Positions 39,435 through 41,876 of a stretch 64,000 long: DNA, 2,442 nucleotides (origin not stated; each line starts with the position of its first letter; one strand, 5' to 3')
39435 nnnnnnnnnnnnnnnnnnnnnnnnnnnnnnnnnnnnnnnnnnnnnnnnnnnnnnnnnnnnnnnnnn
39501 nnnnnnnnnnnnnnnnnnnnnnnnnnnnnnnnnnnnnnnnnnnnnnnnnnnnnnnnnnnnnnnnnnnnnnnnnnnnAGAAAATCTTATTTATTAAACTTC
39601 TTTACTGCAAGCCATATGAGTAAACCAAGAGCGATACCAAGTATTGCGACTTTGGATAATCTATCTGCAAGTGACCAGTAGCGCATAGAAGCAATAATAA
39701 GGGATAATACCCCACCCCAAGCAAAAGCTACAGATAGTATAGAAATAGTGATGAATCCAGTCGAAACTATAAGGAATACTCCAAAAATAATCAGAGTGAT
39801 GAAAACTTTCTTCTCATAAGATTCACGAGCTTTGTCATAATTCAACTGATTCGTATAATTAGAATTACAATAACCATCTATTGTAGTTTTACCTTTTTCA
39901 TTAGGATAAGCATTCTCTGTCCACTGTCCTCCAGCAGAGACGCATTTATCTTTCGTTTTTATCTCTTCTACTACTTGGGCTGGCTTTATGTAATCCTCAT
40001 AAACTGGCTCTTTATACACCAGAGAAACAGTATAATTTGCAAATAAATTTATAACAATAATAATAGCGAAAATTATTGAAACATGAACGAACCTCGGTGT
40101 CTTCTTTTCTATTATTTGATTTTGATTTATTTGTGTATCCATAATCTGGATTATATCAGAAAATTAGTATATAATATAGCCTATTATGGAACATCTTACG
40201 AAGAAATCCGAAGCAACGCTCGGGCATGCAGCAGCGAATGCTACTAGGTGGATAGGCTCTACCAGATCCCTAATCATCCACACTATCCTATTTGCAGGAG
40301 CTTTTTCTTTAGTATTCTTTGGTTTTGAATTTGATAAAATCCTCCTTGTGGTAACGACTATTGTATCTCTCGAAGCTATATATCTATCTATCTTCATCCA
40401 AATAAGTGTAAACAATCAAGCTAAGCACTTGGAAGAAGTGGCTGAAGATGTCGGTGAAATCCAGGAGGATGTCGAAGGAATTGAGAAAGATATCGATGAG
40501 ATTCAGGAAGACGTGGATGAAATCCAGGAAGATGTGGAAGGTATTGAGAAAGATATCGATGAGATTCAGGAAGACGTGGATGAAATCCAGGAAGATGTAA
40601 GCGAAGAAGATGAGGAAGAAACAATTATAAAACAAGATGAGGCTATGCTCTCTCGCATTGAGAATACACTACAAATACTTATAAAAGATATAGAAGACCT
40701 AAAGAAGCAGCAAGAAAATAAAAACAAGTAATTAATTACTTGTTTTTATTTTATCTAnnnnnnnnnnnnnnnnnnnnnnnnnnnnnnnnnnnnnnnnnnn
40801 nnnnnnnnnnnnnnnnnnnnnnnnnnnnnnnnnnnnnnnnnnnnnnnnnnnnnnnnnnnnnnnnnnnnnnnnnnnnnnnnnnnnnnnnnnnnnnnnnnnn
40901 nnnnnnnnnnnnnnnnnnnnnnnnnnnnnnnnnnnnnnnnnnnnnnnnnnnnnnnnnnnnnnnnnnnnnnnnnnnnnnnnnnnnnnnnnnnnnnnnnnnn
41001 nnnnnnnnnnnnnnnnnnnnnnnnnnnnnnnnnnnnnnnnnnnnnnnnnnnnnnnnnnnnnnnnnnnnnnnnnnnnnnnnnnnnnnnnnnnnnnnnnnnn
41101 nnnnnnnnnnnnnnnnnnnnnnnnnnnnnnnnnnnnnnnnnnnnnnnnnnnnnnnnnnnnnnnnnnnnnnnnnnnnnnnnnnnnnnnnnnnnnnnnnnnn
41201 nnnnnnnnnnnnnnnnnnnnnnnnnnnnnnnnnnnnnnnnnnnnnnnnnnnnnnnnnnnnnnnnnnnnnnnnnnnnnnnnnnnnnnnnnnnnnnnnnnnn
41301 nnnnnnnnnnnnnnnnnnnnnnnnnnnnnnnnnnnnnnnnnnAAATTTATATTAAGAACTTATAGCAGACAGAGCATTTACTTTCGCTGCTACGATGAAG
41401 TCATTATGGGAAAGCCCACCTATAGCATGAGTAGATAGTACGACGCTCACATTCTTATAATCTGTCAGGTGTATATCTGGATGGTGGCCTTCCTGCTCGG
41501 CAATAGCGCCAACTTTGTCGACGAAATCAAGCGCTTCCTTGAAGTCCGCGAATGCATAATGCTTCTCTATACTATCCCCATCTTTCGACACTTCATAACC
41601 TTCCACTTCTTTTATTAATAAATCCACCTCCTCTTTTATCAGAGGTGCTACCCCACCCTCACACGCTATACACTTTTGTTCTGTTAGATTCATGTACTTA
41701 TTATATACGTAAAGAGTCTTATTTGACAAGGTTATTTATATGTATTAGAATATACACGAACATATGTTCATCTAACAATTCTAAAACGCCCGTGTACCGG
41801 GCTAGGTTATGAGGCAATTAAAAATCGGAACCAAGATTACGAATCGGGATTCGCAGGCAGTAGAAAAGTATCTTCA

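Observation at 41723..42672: Compositionally foreign, Bacteroidetes-type 287-aa primary sigma factor with its own consensus promoter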

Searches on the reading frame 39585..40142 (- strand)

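Call 13: search_protein_families(library=pfam, proteins=[window:39585-40139:-])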
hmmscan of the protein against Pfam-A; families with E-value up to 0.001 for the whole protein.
window:39585-40139:- (184 aa): 0 families

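Call 63: search_protein_families(library=pfam, proteins=[L100:1048-1455:+, L100:1521-2153:+], max_evalue=0.01)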
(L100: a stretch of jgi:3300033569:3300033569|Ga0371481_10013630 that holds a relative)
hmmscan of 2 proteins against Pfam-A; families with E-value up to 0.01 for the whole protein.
L100:1048-1455:+ (136 aa): 0 families

L100:1521-2153:+ (211 aa): 3 families
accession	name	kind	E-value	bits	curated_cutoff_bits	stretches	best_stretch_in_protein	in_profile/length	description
PF01810.24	LysE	-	1.8e-38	132.4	25.6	1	18-208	3-192/193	LysE type translocator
PF03741.22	TerC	-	0.0031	17.7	27.8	0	37-135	33-99/178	Integral membrane protein TerC family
PF16101.10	PRIMA1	-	0.0052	17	38.6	1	83-114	113-144/158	Proline-rich membrane anchor 1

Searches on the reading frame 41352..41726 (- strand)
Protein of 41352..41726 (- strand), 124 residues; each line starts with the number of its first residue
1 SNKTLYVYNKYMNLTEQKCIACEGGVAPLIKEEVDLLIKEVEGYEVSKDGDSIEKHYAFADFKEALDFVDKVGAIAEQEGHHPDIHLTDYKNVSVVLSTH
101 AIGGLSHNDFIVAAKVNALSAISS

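Call 13: search_protein_families(library=pfam, proteins=[window:41352-41726:-])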
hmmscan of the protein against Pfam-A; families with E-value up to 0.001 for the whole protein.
window:41352-41726:- (124 aa): 1 family
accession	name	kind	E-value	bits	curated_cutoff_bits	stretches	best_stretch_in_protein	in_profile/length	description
PF01329.24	Pterin_4a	-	9.8e-26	90.1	26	1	28-119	2-91/91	Pterin 4 alpha carbinolamine dehydratase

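Call 23: find_encoding_contigs(protein=window:41355-41693:-, flank=10000, max_places=10)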
Protein window:41355-41693:- (113 aa): 1 contig read that carries it; 1 place shown.
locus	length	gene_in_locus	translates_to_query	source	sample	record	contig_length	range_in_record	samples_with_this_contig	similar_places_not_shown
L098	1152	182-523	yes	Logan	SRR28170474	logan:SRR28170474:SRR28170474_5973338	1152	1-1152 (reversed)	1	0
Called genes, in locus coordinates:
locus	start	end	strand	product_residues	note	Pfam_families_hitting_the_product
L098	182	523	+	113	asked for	PF01329:Pterin_4a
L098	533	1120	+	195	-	PF01300:Sua5_yciO_yrdC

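Call 63: search_protein_families(library=pfam, proteins=[L100:1048-1455:+, L100:1521-2153:+], max_evalue=0.01)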
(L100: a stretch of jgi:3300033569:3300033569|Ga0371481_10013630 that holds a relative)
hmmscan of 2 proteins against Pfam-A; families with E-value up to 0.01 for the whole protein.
L100:1048-1455:+ (136 aa): 0 families

L100:1521-2153:+ (211 aa): 3 families
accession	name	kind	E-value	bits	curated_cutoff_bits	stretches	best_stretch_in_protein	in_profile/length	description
PF01810.24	LysE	-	1.8e-38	132.4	25.6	1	18-208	3-192/193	LysE type translocator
PF03741.22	TerC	-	0.0031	17.7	27.8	0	37-135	33-99/178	Integral membrane protein TerC family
PF16101.10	PRIMA1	-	0.0052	17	38.6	1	83-114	113-144/158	Proline-rich membrane anchor 1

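Call 64: find_homologous_proteins(query=window:41355-41693:-)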
Query window:41355-41693:- (113 aa): 3086 proteins with E <= 0.001 among 3092 candidates; the best 120 are listed.
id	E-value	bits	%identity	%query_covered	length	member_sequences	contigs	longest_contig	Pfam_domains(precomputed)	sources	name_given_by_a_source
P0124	6.1e-67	240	100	100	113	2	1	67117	PF01329.25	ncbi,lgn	-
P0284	1.0e-43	166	70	95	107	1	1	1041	PF01329.25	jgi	jgi:4a-hydroxytetrahydrobiopterin dehydratase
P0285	2.0e-43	165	70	95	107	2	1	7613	PF01329.25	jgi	-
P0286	2.1e-43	165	70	95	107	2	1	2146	PF01329.25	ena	-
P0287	1.4e-42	162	67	95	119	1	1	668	PF01329.25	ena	-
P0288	3.7e-42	161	69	95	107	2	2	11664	PF01329.25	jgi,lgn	jgi:4a-hydroxytetrahydrobiopterin dehydratase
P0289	4.9e-42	160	68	94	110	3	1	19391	PF01329.25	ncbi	-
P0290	1.1e-41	159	67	95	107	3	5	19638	PF01329.25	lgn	-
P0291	1.2e-41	159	66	97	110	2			PF01329.25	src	-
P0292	3.3e-41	158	67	93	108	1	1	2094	PF01329.25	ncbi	-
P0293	5.8e-41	157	66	96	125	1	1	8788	PF01329.25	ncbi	-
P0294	6.3e-41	157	65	95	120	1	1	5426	PF01329.25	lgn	-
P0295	6.7e-41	157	66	94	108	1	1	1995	PF01329.25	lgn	-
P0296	7.1e-41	157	63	96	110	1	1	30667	PF01329.25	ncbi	-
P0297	7.2e-41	157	70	94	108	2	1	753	PF01329.25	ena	-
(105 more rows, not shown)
